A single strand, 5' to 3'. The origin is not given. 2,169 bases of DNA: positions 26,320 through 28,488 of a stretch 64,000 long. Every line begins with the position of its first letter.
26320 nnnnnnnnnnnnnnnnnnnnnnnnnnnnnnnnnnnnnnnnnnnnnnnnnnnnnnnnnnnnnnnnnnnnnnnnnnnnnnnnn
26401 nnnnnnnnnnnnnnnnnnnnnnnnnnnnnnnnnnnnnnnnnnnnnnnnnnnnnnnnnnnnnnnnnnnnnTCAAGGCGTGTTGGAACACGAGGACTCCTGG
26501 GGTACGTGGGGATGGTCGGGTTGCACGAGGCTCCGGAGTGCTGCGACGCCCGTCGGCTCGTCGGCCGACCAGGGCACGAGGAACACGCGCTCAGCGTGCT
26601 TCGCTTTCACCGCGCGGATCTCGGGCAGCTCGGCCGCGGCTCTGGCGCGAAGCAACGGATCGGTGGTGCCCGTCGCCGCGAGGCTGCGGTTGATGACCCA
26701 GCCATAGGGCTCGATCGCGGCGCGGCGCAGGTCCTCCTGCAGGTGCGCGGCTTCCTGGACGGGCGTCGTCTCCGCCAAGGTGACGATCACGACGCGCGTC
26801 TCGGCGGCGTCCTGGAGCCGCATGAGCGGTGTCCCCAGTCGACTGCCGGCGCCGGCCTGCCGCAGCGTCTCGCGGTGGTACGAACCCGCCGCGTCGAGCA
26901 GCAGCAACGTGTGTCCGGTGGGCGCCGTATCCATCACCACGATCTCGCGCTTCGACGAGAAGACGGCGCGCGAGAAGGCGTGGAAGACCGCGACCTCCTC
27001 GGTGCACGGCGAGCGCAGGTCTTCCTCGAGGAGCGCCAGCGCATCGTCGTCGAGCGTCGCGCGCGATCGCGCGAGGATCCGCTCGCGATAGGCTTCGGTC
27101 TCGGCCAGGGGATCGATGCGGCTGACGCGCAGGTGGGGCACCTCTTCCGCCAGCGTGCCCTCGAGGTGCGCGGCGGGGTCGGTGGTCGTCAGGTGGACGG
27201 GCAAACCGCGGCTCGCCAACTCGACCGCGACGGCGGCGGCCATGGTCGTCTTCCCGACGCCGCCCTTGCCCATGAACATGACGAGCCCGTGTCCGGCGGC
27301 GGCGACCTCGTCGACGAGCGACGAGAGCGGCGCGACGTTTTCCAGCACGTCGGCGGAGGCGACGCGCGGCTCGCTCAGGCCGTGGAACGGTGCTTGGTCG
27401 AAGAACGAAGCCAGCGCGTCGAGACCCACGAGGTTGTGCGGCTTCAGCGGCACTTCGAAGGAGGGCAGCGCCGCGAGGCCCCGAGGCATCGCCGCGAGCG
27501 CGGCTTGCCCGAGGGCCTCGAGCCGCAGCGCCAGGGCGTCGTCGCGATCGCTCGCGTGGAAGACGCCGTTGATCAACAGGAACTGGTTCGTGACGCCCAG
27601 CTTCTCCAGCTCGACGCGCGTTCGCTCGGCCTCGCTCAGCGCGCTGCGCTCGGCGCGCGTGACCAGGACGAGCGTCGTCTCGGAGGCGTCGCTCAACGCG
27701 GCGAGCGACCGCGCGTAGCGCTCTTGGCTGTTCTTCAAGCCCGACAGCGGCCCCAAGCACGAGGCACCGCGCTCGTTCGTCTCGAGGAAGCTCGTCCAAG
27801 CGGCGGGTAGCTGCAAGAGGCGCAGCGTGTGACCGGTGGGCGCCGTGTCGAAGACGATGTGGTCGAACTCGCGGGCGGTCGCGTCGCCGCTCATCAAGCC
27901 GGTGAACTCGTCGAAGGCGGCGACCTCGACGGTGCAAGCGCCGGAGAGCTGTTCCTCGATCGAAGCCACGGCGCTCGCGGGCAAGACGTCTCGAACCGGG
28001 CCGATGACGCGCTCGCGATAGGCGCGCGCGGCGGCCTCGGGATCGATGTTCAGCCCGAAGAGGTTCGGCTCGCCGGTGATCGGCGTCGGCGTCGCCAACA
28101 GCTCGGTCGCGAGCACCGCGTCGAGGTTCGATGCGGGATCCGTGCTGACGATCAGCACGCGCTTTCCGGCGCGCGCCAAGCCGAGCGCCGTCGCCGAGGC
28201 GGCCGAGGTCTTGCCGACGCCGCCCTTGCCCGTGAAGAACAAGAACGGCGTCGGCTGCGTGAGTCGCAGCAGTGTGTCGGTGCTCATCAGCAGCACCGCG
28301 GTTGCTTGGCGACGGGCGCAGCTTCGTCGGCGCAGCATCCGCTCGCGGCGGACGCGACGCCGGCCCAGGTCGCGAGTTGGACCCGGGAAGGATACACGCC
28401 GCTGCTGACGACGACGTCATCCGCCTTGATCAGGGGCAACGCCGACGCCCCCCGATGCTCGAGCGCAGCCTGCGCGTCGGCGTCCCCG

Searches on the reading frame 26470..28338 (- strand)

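Call 54: search_protein_families(library=pfam, max_evalue=0.0001, proteins=[window:26470-28338:-])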
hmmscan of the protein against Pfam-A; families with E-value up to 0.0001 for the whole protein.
window:26470-28338:- (622 aa): 13 families
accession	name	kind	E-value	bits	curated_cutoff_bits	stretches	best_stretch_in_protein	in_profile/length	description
PF02374.21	ArsA_ATPase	-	6.7e-91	305.1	24.3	2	32-312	3-299/305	Anion-transporting ATPase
PF01656.29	CbiA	-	2.4e-17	63.5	25.4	2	34-243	3-97/125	CobQ/CobB/MinD/ParA nucleotide binding domain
PF13614.12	AAA_31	-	8.8e-17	62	27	1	36-178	8-138/177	AAA domain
PF10609.15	ParA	-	5.3e-10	39.6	27.1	0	352-384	6-38/246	NUBPL iron-transfer P-loop NTPase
PF00142.24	Fer4_NifH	-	1.8e-09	38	25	1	35-74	5-44/271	4Fe-4S iron sulfur cluster binding proteins, NifH/frxC family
PF03308.22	MeaB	-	1.1e-08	34.9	23.1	0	23-72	26-75/273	Methylmalonyl Co-A mutase-associated GTPase MeaB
PF20720.3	nSTAND3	-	3.3e-08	33.8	27.2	0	350-383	17-51/155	Novel STAND NTPase 3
PF13481.12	AAA_25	-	3.6e-08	33.7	27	1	329-383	13-65/195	AAA domain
PF13191.12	AAA_16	-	1.5e-05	26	32.6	0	335-484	9-141/167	AAA ATPase domain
PF00448.28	SRP54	-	2e-05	24.8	22.7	0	352-387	3-38/196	SRP54-type protein, GTPase domain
PF01695.23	IstB_IS21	-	2e-05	24.6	24.1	0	353-387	95-129/238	IstB-like ATP binding protein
PF25199.1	nSTAND_NTPase5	-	2.8e-05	24.4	34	0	341-384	31-76/145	Novel STAND NTPase 5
PF02562.22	PhoH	-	7.4e-05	22.8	27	0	349-391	18-60/205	PhoH-like protein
